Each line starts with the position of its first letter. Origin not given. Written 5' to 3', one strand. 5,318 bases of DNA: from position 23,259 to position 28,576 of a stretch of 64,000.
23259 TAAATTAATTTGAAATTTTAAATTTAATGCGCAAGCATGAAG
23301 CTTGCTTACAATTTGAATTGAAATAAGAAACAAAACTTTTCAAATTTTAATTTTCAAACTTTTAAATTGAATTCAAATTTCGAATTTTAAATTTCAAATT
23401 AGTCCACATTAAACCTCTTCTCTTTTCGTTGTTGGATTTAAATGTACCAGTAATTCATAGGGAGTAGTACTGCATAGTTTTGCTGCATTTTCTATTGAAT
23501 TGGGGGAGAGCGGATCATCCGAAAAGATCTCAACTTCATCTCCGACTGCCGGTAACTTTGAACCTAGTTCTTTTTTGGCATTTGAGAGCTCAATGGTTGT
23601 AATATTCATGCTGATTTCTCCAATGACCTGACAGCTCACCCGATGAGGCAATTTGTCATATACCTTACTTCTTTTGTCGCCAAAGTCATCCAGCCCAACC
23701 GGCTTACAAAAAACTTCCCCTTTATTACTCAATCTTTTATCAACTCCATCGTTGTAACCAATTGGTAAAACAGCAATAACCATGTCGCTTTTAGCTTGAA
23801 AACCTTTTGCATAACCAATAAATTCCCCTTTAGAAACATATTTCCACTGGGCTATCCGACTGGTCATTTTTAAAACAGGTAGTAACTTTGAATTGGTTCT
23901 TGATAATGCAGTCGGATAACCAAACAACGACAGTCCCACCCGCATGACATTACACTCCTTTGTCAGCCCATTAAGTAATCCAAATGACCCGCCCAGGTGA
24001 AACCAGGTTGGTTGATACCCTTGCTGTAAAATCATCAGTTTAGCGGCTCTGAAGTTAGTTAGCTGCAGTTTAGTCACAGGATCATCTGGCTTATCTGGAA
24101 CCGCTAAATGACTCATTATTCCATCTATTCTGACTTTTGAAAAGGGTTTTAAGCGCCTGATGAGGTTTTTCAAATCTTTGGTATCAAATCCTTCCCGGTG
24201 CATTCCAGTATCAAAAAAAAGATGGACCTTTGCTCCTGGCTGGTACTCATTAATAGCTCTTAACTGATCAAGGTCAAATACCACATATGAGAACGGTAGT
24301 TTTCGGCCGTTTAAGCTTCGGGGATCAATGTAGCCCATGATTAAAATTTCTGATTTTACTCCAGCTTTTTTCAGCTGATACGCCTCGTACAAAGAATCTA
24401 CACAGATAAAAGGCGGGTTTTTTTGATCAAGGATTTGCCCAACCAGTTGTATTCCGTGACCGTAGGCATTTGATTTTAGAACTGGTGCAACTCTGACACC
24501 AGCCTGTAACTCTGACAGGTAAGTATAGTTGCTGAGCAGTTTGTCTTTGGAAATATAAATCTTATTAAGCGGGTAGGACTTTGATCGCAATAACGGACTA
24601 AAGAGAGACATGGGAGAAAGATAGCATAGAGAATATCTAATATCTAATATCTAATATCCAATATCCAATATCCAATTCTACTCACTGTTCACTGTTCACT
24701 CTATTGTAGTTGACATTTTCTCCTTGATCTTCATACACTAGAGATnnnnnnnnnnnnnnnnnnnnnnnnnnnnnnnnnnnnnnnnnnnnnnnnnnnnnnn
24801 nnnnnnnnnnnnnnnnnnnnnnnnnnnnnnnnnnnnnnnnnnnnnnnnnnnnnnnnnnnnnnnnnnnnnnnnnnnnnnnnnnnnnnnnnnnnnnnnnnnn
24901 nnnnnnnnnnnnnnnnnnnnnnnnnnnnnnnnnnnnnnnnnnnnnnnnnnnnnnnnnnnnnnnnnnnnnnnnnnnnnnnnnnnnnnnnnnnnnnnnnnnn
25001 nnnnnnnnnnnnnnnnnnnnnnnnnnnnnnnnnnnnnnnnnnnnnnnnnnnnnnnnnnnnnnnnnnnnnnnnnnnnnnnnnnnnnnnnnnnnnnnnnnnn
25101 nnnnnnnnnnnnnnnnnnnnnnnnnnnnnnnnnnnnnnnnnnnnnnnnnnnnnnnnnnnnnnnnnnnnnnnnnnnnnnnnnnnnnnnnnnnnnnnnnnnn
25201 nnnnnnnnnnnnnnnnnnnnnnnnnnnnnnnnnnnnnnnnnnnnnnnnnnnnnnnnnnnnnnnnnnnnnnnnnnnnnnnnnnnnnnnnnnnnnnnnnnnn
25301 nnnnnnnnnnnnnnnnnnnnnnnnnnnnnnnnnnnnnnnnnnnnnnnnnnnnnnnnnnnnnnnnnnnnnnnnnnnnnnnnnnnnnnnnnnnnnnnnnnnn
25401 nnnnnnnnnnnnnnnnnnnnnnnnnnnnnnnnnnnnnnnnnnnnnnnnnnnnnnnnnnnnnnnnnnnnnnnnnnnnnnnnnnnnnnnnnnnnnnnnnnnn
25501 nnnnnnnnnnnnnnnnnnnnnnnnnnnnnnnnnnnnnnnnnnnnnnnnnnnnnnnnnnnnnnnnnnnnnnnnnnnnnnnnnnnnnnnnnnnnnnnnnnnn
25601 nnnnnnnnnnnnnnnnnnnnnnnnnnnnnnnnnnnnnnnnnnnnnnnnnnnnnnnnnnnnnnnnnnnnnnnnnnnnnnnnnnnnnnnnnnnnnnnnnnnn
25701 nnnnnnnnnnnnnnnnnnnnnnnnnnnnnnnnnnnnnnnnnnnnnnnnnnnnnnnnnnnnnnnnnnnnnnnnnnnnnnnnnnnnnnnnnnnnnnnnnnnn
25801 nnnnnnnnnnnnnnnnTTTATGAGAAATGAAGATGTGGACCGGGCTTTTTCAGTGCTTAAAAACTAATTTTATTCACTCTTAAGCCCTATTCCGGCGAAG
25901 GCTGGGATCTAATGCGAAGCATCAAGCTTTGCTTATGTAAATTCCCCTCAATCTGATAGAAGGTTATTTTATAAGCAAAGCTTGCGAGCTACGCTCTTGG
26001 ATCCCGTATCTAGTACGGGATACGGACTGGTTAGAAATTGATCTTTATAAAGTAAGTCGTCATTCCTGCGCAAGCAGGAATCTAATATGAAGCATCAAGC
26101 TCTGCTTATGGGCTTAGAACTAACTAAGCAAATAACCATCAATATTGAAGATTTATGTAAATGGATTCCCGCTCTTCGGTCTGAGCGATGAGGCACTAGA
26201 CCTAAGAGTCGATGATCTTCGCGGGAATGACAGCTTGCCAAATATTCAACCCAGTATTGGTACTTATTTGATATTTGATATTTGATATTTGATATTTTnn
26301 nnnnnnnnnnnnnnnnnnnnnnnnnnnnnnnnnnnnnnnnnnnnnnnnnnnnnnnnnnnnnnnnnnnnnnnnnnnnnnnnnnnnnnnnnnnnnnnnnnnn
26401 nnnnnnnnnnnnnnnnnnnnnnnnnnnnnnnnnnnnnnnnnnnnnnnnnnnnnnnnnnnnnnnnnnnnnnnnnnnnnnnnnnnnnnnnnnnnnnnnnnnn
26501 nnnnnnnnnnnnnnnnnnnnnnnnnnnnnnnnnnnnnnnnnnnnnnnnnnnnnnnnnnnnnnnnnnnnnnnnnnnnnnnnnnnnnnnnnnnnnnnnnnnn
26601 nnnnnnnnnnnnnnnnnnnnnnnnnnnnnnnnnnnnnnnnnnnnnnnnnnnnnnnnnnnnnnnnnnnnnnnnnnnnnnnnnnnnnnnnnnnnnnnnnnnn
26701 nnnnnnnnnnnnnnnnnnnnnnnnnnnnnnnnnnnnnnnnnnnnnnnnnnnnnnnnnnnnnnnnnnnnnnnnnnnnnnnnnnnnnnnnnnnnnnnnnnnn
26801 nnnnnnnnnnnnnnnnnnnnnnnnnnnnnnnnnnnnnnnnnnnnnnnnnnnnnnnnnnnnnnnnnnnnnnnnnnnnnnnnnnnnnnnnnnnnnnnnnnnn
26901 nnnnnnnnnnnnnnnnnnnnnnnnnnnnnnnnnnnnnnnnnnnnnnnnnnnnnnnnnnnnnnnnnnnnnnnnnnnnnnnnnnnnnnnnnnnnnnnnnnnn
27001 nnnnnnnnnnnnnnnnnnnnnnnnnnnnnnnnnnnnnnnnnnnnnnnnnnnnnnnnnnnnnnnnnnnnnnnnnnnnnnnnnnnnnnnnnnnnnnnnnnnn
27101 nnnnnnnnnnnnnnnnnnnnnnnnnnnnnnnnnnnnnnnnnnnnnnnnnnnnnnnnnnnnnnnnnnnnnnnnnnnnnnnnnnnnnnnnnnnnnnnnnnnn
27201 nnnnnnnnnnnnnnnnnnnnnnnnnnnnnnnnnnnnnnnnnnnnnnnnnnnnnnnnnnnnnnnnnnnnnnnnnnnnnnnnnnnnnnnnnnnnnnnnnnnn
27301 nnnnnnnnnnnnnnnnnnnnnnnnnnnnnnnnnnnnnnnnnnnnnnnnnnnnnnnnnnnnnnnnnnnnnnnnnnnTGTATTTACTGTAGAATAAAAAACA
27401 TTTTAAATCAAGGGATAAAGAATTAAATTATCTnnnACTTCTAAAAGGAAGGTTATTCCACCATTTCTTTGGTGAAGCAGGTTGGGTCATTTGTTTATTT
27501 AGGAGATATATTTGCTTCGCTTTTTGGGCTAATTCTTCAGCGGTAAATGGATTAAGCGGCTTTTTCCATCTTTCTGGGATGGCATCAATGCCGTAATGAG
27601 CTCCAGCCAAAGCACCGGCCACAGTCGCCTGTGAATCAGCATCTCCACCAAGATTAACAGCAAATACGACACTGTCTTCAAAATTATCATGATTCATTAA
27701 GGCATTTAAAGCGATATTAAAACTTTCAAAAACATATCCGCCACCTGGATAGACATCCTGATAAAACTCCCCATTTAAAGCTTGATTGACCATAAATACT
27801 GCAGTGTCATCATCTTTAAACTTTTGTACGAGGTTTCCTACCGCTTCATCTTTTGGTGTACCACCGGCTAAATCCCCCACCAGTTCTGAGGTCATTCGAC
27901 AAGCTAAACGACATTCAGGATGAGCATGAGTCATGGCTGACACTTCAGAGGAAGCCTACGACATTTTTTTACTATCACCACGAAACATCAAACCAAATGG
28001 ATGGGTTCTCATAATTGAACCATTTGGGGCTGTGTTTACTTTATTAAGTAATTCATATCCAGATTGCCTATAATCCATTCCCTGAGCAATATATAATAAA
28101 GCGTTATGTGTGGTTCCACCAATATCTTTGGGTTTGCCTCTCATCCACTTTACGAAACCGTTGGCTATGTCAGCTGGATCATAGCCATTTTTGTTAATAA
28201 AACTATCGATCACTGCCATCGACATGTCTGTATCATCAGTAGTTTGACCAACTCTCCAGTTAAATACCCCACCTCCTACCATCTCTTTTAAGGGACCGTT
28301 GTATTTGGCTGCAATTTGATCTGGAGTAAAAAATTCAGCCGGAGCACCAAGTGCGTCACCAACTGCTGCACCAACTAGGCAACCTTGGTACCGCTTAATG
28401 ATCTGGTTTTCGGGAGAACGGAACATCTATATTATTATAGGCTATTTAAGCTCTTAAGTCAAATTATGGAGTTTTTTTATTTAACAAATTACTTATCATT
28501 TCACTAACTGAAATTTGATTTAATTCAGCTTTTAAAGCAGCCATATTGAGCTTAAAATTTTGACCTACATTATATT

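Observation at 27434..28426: ADP-ribosylglycohydrolase directly downstream of the ART-bearing giant gene, interrupted by a single in-frame TAG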

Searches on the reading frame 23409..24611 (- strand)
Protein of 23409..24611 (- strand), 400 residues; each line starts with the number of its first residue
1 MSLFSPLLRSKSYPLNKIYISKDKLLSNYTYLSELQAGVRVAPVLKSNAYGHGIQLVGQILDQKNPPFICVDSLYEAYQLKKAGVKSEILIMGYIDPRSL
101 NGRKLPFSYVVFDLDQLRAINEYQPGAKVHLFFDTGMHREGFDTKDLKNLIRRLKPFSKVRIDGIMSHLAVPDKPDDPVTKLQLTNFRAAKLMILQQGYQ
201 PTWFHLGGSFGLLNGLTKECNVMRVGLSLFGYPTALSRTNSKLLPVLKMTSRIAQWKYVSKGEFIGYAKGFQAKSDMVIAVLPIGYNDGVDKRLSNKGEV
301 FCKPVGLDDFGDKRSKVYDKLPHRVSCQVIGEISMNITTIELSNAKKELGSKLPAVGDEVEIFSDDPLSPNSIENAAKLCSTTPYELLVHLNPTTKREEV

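Call 52: search_protein_families(library=pfam, proteins=[window:23409-24611:-], max_evalue=0.00001)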
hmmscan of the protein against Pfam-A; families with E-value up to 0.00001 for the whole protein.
window:23409-24611:- (400 aa): 2 families
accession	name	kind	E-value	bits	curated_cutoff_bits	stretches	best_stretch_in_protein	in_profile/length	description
PF01168.26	Ala_racemase_N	-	5.5e-44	150.9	24.1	1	20-232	1-218/220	Alanine racemase, N-terminal domain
PF00842.27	Ala_racemase_C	-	6.8e-25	87.5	25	1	246-397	1-125/127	Alanine racemase, C-terminal domain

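Call 54: find_homologous_proteins(query=window:23409-24611:-, max_evalue=1e-30)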
Query window:23409-24611:- (400 aa): 1592 proteins with E <= 1e-30 among 4967 candidates; the best 120 are listed.
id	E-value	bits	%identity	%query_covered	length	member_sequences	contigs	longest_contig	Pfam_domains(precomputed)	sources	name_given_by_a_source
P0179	1.0e-267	906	100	100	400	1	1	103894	PF00842.28,PF01168.27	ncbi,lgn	-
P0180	1.9e-213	727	78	100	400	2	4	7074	PF00842.28,PF01168.27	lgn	-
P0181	1.4e-194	665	72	97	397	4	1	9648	PF00842.28,PF01168.27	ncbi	-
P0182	3.9e-191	653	70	98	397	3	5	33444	PF00842.28,PF01168.27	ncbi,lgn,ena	-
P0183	6.6e-190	649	69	99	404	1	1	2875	PF00842.28,PF01168.27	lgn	-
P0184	2.1e-188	644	69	100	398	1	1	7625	PF00842.28,PF01168.27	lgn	-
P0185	2.2e-172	592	64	98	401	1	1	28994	PF00842.28,PF01168.27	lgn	-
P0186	7.8e-158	544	62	100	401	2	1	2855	PF00842.28,PF01168.27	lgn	-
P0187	1.1e-134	468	53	99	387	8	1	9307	PF00842.28,PF01168.27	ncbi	-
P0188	4.1e-134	466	54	97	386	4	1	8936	PF00842.28,PF01168.27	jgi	jgi:alanine racemase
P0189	1.7e-130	454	53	100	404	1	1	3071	PF00842.28,PF01168.27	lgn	-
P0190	6.6e-121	422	52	99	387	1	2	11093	PF00842.28,PF01168.27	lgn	-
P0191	5.4e-119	416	51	99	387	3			PF00842.28,PF01168.27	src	-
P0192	6.1e-119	416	51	97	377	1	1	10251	PF00842.28,PF01168.27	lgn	-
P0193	1.0e-118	415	52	96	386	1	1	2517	PF00842.28,PF01168.27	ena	-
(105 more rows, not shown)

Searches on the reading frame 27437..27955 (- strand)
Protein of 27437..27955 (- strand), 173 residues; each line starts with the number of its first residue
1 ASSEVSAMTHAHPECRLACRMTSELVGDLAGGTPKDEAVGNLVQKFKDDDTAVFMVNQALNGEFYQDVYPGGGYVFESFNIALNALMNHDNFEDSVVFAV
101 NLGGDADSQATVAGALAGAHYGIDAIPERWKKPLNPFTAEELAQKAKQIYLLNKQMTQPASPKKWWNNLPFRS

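Call 7: search_protein_families(library=pfam, proteins=[window:27437-27955:-], max_evalue=0.01)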
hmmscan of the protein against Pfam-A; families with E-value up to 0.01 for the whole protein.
seq(173 aa): 1 family
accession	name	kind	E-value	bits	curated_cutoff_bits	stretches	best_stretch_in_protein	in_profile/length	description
PF03747.19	ADP_ribosyl_GH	-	5.8e-29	102.1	26.2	1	2-129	147-287/287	ADP-ribosylglycohydrolase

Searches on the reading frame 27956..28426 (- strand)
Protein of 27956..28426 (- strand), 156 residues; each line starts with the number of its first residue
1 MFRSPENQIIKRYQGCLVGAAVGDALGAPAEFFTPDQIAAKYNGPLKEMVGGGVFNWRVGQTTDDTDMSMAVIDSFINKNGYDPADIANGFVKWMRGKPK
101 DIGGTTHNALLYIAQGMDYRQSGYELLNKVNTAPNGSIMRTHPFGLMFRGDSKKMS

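Call 7: search_protein_families(library=pfam, proteins=[window:27959-28426:-], max_evalue=0.01)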
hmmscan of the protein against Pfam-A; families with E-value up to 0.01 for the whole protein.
seq(156 aa): 1 family
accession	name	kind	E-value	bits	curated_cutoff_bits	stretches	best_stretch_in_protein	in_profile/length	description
PF03747.19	ADP_ribosyl_GH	-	5.2e-40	138.3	26.2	1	15-154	1-142/287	ADP-ribosylglycohydrolase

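Call 9: find_encoding_contigs(protein=window:27956-28426:-, flank=10000, max_places=10)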
Protein window:27956-28426:- (156 aa): 1 contig read that carries it; 1 place shown.
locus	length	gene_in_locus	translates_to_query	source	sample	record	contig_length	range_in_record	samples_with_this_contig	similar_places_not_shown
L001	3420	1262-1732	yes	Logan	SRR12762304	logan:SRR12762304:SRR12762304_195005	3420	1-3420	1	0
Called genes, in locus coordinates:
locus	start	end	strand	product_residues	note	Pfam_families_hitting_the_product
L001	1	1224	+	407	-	?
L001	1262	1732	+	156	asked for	PF03747:ADP_ribosyl_GH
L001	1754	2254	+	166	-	PF03747:ADP_ribosyl_GH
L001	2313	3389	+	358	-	PF00044:Gp_dh_N, PF02800:Gp_dh_C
